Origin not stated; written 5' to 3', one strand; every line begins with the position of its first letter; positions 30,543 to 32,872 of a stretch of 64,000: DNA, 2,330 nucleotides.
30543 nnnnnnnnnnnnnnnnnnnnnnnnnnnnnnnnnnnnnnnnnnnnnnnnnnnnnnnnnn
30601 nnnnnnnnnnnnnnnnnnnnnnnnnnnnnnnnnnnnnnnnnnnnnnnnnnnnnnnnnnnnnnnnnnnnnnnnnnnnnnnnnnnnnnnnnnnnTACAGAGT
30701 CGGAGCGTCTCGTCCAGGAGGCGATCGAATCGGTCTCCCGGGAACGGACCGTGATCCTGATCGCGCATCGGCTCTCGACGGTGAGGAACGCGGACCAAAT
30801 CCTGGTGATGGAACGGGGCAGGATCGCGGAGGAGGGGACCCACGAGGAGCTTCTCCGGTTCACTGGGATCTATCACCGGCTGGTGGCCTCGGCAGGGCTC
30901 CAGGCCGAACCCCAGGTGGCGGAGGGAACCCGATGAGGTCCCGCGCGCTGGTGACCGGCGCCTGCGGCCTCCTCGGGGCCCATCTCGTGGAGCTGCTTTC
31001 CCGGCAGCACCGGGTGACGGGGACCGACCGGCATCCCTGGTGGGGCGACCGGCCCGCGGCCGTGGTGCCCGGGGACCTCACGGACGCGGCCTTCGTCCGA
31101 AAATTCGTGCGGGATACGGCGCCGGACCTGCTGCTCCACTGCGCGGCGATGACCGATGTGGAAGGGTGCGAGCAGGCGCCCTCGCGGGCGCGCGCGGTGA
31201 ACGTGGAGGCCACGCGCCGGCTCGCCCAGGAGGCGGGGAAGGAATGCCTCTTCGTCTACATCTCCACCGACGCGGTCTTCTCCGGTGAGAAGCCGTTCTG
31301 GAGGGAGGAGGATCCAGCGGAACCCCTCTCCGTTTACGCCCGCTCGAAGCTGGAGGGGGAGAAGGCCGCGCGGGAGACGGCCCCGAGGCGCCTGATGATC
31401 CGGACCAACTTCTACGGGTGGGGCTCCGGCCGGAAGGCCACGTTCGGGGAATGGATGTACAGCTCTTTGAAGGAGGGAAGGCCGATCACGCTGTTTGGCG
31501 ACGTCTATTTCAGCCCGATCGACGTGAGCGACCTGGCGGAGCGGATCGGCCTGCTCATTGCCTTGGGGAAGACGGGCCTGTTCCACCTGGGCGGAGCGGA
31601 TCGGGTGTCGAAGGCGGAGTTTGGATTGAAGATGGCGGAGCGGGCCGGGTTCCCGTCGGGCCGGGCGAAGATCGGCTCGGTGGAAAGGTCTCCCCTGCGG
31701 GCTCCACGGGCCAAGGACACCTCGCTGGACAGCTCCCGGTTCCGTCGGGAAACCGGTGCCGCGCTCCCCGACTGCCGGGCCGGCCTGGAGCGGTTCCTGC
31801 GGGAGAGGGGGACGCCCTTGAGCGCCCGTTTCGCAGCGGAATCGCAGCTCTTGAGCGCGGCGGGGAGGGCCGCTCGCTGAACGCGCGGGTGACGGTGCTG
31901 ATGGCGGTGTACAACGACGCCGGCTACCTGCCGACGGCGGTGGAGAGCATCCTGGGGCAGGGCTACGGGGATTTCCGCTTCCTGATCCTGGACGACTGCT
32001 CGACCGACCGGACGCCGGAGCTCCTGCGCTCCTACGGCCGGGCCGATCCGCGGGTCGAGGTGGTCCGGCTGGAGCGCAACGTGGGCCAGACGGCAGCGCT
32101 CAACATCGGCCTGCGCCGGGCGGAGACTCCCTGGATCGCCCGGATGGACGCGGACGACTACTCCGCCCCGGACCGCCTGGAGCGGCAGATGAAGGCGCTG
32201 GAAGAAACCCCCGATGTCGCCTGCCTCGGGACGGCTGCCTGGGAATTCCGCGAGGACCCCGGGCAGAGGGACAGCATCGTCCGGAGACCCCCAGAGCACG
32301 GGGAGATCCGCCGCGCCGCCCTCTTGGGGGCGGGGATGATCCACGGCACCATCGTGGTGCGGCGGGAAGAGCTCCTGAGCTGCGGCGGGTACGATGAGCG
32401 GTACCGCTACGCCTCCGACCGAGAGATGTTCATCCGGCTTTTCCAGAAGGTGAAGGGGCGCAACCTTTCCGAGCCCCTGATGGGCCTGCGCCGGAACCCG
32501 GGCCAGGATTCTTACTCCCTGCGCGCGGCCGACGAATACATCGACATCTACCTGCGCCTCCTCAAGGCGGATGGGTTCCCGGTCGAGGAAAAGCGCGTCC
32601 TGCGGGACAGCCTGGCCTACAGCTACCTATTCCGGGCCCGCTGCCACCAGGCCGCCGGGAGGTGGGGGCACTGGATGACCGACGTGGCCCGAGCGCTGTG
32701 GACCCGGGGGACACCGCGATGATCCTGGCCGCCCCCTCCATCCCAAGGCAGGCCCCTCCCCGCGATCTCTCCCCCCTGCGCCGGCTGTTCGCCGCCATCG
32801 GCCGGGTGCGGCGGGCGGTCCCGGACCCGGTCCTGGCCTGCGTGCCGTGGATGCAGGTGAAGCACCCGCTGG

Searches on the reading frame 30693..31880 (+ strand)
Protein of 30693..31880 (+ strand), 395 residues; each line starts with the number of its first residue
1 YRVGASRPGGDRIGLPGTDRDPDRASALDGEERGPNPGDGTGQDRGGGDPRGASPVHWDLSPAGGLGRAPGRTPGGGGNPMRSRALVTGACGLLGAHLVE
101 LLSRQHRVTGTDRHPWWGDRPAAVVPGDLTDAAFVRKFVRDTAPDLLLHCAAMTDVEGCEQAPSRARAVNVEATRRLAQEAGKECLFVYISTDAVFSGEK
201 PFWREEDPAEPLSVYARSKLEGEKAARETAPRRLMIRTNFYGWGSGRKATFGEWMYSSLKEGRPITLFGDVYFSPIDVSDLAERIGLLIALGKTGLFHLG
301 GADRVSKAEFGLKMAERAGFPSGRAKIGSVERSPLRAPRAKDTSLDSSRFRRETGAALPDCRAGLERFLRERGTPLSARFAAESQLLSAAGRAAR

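Call 18: search_protein_families(library=pfam, proteins=[window:30693-31880:+], max_evalue=0.00001)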
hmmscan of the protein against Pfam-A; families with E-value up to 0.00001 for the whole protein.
window:30693-31880:+ (395 aa): 6 families
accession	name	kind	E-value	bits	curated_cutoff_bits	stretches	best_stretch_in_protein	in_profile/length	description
PF04321.23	RmlD_sub_bind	-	1.5e-54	185.5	27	1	85-371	3-284/287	RmlD substrate binding domain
PF01370.27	Epimerase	-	4.2e-27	95.6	20.9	1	85-286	1-222/240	NAD dependent epimerase/dehydratase family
PF16363.11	GDP_Man_Dehyd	-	7.4e-16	59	27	1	86-228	1-166/332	GDP-mannose 4,6 dehydratase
PF01073.25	3Beta_HSD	-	1.2e-09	38.1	22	1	86-234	1-165/280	3-beta hydroxysteroid dehydrogenase/isomerase family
PF07993.18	NAD_binding_4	-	2.5e-08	33.8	20.1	0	145-230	90-192/258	Male sterility protein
PF02719.21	Polysacc_synt_2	-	3.9e-07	30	20.2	1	125-194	59-130/293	Polysaccharide biosynthesis protein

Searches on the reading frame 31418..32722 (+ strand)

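Call 18: search_protein_families(library=pfam, proteins=[window:31418-32722:+], max_evalue=0.00001)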
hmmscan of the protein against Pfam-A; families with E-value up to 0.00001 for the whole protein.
window:31418-32722:+ (434 aa): 3 families
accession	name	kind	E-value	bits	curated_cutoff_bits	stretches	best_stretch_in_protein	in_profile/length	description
PF00535.33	Glycos_transf_2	-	5.7e-35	121.2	23.3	1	159-320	1-164/168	Glycosyl transferase family 2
PF10111.15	Glyco_tranf_2_2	-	2.8e-13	50.4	27.3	1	184-264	28-114/276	Glycosyltransferase like family 2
PF13641.12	Glyco_tranf_2_3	-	2.8e-10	41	27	1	157-274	2-123/230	Glycosyltransferase like family 2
